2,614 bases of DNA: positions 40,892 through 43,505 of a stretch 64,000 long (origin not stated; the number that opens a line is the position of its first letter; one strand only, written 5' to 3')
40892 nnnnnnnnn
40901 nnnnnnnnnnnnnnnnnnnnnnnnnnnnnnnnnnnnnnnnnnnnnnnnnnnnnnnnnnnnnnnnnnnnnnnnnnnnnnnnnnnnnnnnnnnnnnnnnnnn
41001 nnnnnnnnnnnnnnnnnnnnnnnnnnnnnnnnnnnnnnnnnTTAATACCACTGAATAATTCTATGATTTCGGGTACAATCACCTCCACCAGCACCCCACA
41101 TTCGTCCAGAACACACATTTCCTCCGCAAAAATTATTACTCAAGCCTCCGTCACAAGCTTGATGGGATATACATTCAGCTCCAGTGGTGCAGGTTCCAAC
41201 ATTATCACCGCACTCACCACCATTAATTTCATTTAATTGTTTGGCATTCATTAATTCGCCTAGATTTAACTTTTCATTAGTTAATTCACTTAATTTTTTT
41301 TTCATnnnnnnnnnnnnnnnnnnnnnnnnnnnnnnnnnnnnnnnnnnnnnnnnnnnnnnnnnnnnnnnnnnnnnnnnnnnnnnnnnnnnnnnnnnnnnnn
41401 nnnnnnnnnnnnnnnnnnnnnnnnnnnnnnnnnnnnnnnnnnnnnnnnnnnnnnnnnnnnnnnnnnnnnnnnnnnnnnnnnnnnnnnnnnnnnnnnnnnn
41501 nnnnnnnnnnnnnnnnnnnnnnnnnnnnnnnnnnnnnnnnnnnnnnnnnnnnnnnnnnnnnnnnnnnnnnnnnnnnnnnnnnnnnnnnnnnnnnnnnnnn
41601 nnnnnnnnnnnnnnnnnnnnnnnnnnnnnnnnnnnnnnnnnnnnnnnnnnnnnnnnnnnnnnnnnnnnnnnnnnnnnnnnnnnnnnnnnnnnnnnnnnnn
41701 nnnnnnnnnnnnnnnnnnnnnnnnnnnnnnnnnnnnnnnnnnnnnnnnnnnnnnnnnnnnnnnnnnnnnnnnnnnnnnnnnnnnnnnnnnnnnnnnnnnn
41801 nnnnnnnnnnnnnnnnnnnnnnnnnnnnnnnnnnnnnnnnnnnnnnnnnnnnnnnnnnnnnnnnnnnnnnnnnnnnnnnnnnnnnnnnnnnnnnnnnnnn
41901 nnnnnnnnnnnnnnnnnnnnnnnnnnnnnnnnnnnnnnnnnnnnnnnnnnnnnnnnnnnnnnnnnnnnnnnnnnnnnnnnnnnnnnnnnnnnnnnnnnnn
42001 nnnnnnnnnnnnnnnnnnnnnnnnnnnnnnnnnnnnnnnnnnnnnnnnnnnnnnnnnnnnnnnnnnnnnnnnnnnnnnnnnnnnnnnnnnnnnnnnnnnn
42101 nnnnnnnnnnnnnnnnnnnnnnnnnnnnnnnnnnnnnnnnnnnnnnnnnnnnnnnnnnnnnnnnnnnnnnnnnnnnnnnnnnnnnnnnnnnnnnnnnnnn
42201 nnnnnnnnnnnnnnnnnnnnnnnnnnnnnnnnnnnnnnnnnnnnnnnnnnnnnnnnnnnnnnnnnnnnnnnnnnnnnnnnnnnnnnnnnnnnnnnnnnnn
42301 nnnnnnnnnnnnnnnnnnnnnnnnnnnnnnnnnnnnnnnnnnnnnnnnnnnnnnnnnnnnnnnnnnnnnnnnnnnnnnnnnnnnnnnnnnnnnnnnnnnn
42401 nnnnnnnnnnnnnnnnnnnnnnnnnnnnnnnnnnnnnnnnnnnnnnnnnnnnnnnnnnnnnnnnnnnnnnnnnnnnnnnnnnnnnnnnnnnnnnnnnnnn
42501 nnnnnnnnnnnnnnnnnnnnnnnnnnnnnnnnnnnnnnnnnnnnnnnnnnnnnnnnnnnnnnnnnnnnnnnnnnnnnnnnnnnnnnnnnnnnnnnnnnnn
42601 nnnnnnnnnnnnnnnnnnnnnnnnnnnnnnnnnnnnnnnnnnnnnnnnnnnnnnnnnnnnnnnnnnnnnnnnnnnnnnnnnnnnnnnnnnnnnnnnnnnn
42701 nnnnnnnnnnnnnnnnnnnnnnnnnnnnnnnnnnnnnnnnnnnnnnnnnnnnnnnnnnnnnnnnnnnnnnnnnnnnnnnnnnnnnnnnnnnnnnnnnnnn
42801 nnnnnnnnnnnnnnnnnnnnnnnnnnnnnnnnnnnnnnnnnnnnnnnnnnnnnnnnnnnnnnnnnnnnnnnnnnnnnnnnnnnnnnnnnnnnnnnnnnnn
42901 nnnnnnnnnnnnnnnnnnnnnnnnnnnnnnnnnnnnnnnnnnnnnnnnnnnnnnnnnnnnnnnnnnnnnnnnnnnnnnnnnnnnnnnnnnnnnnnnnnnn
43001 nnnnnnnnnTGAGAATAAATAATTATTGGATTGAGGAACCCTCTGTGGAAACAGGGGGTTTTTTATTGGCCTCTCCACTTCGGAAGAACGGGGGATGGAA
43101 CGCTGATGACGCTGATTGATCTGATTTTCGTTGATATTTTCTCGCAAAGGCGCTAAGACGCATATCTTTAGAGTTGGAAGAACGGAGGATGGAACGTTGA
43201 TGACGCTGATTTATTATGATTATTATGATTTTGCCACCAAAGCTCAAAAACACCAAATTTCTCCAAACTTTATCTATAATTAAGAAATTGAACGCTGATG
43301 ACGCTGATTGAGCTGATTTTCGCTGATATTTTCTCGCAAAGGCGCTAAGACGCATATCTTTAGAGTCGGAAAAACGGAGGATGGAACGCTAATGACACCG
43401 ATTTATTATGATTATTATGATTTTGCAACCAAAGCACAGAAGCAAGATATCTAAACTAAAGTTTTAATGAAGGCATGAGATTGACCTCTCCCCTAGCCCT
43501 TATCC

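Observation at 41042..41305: Unusually long Cys/Gly-rich core behind a double-glycine leader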

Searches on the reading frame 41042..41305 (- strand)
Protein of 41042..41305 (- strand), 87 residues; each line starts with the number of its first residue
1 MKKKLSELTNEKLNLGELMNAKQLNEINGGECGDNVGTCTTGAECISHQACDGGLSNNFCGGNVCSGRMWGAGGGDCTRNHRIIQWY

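Call 7: search_protein_families(library=ncbifam, proteins=[window:41042-41305:-], max_evalue=0.01)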
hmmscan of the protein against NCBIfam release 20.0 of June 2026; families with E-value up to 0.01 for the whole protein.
window:41042-41305:- (87 aa): 0 families

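Call 8: search_protein_families(library=pfam, proteins=[window:41042-41305:-], max_evalue=0.01)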
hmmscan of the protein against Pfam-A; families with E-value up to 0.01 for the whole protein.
window:41042-41305:- (87 aa): 0 families

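Call 9: search_protein_families(library=ncbifam, proteins=[window:41042-41305:-], max_evalue=10)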
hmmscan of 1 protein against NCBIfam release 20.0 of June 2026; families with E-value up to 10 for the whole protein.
window:41042-41305:- (87 aa): 1 family
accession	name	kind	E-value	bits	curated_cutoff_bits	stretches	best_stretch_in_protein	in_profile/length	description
TIGR01847.1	bacteriocin_sig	domain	0.48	11.3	15.7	1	17-30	2-15/15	bacteriocin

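Call 10: find_homologous_proteins(query=window:41045-41305:-, max_evalue=0.01)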
Query window:41045-41305:- (87 aa): 3 proteins with E <= 0.01 among 4 candidates.
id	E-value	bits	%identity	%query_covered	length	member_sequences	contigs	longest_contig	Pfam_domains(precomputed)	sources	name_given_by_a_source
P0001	5.7e-53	195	100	100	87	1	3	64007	-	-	-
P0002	8.4e-8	50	44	90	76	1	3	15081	-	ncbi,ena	-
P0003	5.1e-7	48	53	69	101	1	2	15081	-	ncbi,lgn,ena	-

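Call 12: find_encoding_contigs(protein=P0002, flank=10000)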
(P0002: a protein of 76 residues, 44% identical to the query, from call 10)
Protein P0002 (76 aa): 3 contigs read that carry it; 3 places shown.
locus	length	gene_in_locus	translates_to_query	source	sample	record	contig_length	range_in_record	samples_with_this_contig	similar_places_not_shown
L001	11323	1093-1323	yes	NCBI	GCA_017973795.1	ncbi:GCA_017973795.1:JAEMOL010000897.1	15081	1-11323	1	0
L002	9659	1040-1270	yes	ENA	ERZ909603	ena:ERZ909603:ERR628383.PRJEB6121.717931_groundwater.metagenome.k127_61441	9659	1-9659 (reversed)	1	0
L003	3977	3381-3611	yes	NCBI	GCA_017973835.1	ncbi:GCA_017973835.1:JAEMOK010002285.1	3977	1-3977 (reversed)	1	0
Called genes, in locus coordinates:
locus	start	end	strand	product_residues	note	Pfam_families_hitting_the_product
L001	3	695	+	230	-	?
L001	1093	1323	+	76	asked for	-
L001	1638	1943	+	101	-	-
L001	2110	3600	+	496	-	PF13353:Fer4_12 (faint), PF04055:Radical_SAM, PF13186:SPASM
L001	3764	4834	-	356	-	PF10502:Peptidase_S26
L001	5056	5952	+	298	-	PF18962:Por_Secre_tail (weak)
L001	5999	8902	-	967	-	PF12705:PDDEXK_1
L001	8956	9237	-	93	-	-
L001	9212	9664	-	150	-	PF01797:Y1_Tnp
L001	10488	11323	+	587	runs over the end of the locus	PF01336:tRNA_anti-codon, PF00152:tRNA-synt_2, PF02938:GAD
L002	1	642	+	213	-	?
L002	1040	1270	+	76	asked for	-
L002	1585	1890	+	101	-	-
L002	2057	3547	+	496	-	PF13353:Fer4_12 (faint), PF04055:Radical_SAM, PF13186:SPASM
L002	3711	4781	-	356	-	PF10502:Peptidase_S26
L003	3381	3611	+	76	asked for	-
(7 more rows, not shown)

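Call 32: find_homologous_proteins(query=A2, max_evalue=0.1)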
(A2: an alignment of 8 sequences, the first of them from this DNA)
Query A2 (8 sequences) (87 aa, profile of the alignment): 8 proteins with E <= 0.1 among 931 candidates.
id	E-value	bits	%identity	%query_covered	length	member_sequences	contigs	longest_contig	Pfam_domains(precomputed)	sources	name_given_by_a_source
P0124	3.7e-21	93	37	87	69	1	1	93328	-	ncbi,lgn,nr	ncbi:MAG: hypothetical protein HXX16_12760 [Bacteroidales bacterium]|nr:hypothetical protein [Bacter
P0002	2.5e-19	87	44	90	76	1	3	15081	-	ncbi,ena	-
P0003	1.8e-18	84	53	69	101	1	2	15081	-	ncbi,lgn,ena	-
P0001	2.3e-17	81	100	100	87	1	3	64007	-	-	-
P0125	1.0e-14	72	30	61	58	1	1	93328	-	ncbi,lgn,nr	ncbi:MAG: hypothetical protein HXX16_12745 [Bacteroidales bacterium]|nr:hypothetical protein [Bacter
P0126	1.0e-14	72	48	46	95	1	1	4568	-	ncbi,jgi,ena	-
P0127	6.2e-12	63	60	46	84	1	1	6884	-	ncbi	-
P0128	4.1e-9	54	27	97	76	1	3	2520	-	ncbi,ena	-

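Call 34: find_encoding_contigs(protein=P0127, flank=7000, max_places=3)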
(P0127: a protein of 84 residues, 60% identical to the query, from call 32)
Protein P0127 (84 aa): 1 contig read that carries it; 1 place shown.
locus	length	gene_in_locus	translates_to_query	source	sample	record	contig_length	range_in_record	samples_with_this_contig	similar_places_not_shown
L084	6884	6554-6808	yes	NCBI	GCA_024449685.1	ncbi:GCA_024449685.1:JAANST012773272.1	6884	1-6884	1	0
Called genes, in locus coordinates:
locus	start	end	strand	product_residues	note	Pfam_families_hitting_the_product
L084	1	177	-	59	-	?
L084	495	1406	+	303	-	PF07676:PD40 (weak)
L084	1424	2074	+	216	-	PF00697:PRAI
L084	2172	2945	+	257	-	PF13568:OMP_b-brl_2, PF13505:OMP_b-brl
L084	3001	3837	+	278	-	-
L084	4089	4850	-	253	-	PF01061:ABC2_membrane, PF12698:ABC2_membrane_3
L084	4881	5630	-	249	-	PF00005:ABC_tran, PF13304:AAA_21 (faint)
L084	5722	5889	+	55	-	-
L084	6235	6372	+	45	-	-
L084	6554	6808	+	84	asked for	-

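Call 35: find_encoding_contigs(protein=P0128, flank=7000, max_places=3)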
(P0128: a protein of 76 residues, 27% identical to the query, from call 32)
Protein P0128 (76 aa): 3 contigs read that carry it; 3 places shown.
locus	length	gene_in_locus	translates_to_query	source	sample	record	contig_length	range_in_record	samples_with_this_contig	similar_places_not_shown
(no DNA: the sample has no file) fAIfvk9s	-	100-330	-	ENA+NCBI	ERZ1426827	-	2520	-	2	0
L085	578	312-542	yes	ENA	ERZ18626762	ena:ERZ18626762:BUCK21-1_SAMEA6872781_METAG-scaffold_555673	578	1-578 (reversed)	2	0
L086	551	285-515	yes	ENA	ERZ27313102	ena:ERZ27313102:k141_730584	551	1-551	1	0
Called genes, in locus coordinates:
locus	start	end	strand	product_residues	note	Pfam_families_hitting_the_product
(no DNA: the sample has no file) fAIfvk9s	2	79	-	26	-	?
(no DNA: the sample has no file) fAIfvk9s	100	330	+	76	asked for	-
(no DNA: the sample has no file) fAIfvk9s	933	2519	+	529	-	?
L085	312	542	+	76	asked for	-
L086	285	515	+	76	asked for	-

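Call 64: search_protein_families(library=ncbifam, alignment_id=A6, max_evalue=0.05)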
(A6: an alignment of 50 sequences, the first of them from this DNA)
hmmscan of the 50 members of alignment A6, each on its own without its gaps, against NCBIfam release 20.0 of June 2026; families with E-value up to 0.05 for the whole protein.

A. member 1, seq(87 aa): 0 families

B. families by the number of members that match (of 50 scanned): 6 families
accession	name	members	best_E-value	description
TIGR04149.1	GG_sam_targ_CFB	11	1.5e-05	TIGR04149 family rSAM-modified RiPP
TIGR03893.1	lant_SP_1948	2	0.0035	lichenicidin A2 family type 2 lantibiotic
NF038161.1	lant_II_LchA2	1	0.0044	class II lanthipeptide, LchA2/BrtA2 family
TIGR03949.1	bact_IIb_cerein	1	0.0086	class IIb bacteriocin, lactobin A/cerein 7B family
NF038163.1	bactofencin_A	1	0.018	bactofencin A family cationic bacteriocin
NF051898.1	MBSP1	1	0.02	biosurfactant protein 1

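Call 65: search_protein_families(library=pfam, alignment_id=A6, max_evalue=0.05)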
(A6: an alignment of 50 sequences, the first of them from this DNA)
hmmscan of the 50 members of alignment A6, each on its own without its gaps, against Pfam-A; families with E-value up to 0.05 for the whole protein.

A. member 1, seq(87 aa): 0 families

B. families by the number of members that match (of 50 scanned): 7 families
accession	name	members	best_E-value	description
PF10439.15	Bacteriocin_IIc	10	0.00073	Bacteriocin class II with double-glycine leader peptide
PF14406.12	Bacteroid_pep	2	0.012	Ribosomally synthesized peptide in Bacteroidetes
PF00093.24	VWC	1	0.0058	von Willebrand factor type C domain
PF04369.19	Lactococcin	1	0.02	Lactococcin-like family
PF04604.19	L_biotic_typeA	1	0.023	Type-A lantibiotic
PF11901.14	DM9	1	0.029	DM9 repeat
PF03047.20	ComC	1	0.04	COMC family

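Call 80: search_protein_representatives(alignment_id=A8)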
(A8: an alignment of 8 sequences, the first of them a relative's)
Query: 8 sequences, 75 profile positions. Proteins with E-value up to 0.001 (for the whole library): 23; up to 1e-10: 11; up to 1e-30: 0. The best 23 are listed.
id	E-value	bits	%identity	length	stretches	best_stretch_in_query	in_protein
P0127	5.6e-25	103.7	-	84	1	1-74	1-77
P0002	2.1e-24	101.8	-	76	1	1-71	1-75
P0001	2.2e-23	98.6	-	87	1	1-74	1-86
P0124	6.5e-22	93.9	-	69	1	1-74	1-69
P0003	2.8e-20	88.7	-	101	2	1-63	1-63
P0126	2.2e-16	76.2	-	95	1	1-72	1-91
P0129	7.5e-16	74.5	-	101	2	1-69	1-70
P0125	3.5e-15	72.3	-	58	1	1-69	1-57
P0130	4.0e-13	65.7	-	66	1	1-62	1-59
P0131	1.8e-11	60.4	-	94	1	1-68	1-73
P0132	5.3e-11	58.9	-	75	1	1-69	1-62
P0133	1.2e-10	57.7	-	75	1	1-68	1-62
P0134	1.6e-10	57.4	-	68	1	1-69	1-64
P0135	3.0e-10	56.5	-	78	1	1-74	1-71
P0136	6.3e-10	55.5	-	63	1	1-68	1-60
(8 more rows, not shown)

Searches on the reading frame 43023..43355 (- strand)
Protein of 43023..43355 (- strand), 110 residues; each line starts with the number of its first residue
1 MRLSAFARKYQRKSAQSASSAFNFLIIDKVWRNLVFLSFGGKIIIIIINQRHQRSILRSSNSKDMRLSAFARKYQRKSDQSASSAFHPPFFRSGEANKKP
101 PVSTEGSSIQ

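Call 7: search_protein_families(library=ncbifam, proteins=[window:43023-43355:-], max_evalue=0.01)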
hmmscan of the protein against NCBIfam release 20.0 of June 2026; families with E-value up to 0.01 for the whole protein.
window:43023-43355:- (110 aa): 1 family
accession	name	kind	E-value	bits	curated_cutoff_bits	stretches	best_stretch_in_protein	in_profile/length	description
NF008261.0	PRK11032.1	equivalog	0.0091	16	183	0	3-35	59-91/160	zinc ribbon-containing protein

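Call 8: search_protein_families(library=pfam, proteins=[window:43023-43355:-], max_evalue=0.01)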
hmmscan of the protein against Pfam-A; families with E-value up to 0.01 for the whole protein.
window:43023-43355:- (110 aa): 0 families
